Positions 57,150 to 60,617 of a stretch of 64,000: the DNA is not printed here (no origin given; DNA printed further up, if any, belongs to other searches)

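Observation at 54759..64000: Lasso-peptide locus with the isopeptidase / FecIR / TonB-receptor architecture, cut by the window edge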

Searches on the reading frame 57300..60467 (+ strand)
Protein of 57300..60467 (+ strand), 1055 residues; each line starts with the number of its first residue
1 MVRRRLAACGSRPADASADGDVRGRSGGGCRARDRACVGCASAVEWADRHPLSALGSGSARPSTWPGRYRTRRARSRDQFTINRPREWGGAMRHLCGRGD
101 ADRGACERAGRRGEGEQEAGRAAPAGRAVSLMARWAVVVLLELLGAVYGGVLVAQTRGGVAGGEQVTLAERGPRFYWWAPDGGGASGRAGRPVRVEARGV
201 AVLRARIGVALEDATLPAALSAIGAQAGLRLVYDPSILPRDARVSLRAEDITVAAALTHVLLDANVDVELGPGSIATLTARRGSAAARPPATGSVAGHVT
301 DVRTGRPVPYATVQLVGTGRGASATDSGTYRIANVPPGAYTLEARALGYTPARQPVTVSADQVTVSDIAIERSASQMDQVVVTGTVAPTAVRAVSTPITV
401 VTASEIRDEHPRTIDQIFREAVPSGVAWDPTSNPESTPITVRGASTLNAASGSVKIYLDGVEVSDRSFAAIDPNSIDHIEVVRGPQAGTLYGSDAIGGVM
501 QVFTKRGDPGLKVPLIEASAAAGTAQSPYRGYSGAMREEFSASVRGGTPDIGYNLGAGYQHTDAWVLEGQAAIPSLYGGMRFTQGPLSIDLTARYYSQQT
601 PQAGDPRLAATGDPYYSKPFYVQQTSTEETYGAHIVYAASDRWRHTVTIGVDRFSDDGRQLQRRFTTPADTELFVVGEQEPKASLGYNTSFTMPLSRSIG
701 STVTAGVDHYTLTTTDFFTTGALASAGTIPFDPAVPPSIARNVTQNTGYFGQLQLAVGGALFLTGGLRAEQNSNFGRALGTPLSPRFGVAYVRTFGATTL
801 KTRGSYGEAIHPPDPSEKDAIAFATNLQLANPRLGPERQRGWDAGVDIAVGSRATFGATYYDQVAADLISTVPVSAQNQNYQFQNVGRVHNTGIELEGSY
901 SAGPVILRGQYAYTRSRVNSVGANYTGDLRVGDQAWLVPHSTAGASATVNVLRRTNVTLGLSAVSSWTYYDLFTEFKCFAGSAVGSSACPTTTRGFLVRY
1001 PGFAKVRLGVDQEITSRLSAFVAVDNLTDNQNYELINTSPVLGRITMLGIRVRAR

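Call 5: search_protein_families(library=pfam, proteins=[window:57300-60467:+], max_evalue=0.01)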
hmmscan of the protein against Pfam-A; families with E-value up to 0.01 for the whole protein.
window:57300-60467:+ (1055 aa): 5 families
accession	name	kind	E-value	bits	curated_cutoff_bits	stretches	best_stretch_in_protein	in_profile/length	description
PF00593.30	TonB_dep_Rec_b-barrel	-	1.2e-31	111.5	27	1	594-1027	22-436/436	TonB dependent receptor-like, beta-barrel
PF07715.20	Plug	-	7.4e-19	68.7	23.9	1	391-499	2-107/107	TonB-dependent Receptor Plug Domain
PF13715.12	CarbopepD_reg_2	-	5.2e-18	65.3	32.2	1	295-382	1-88/88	CarboxypepD_reg-like domain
PF13620.12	CarboxypepD_reg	-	2.1e-17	63.7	32.3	1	294-369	1-80/82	Carboxypeptidase regulatory-like domain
PF14686.12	fn3_3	-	0.0037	17.4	24.4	1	323-364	30-73/75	Polysaccharide lyase family 4, domain II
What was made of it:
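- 57693..60467 (+): TonB-dependent outer-membrane receptor. Order of parts: signal peptide, weak STN-like N-terminal extension, CarboxypepD_reg domain, Plug, beta-barrel. The ORF is open from 57300. Pfam barrel E 1.2e-31, Plug 7.4e-19, CarbopepD_reg_2 5.2e-18 (call 5).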

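Call 6: search_protein_families(library=ncbifam, proteins=[window:57300-60467:+], max_evalue=1)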
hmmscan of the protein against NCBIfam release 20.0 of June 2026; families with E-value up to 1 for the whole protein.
window:57300-60467:+ (1055 aa): 25 families
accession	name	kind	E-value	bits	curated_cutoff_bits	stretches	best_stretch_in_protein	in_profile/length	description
TIGR04056.1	OMP_RagA_SusC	subfamily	9.1e-36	123.6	368.25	2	295-523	3-220/981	SusC/RagA family TonB-linked outer membrane protein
TIGR01785.1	TonB-hemin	subfamily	2e-31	109.2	316.85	2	698-1051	320-674/677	TonB-dependent heme/hemoglobin receptor family protein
TIGR01783.1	TonB-siderophor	subfamily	5.1e-28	98.1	223.5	1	396-1037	4-625/649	TonB-dependent siderophore receptor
TIGR01779.1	TonB-B12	equivalog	2.6e-21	75.8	599.7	2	364-547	15-195/614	TonB-dependent vitamin B12 receptor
TIGR01786.1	TonB-hemlactrns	subfamily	4.3e-20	71.6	323.75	2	613-926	257-595/719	TonB-dependent hemoglobin/transferrin/lactoferrin family receptor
NF007926.1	PRK10641.1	equivalog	8.5e-20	70.8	836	2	360-545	10-187/617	TonB-dependent vitamin B12 receptor BtuB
NF052345.1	S_layer_anammox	exception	1e-17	62.9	1400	1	277-404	1297-1423/1596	Kustd1514 family S-layer glycoprotein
NF052649.1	TonRcptRhtA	equivalog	1.6e-13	49.7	1100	1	360-509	24-169/744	TonB-dependent siderophore receptor RhtA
NF007465.0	PRK10044.1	equivalog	5.7e-11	41.3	803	1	350-507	36-189/726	ferrichrome porin FhuA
NF053590.1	TonB_dep_TOL0244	equivalog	8.8e-10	37.8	645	2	375-508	8-143/604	TOL_0244 family TonB-dependent receptor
NF010010.0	PRK13483.1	equivalog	1.7e-09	36.3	927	1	366-506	22-164/660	ligand-gated channel protein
NF007478.2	PRK10064.1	equivalog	2.9e-08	32.4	745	1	357-506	13-159/663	catecholate siderophore receptor CirA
NF010012.0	PRK13486.1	equivalog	7.2e-08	31.2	924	1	474-506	128-159/696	TonB-dependent receptor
NF010038.0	PRK13513.1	equivalog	1.9e-07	30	942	1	360-508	16-168/659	ligand-gated channel protein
NF010011.0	PRK13484.1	equivalog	3.7e-07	28.8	1197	1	472-505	126-159/682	IreA family TonB-dependent siderophore receptor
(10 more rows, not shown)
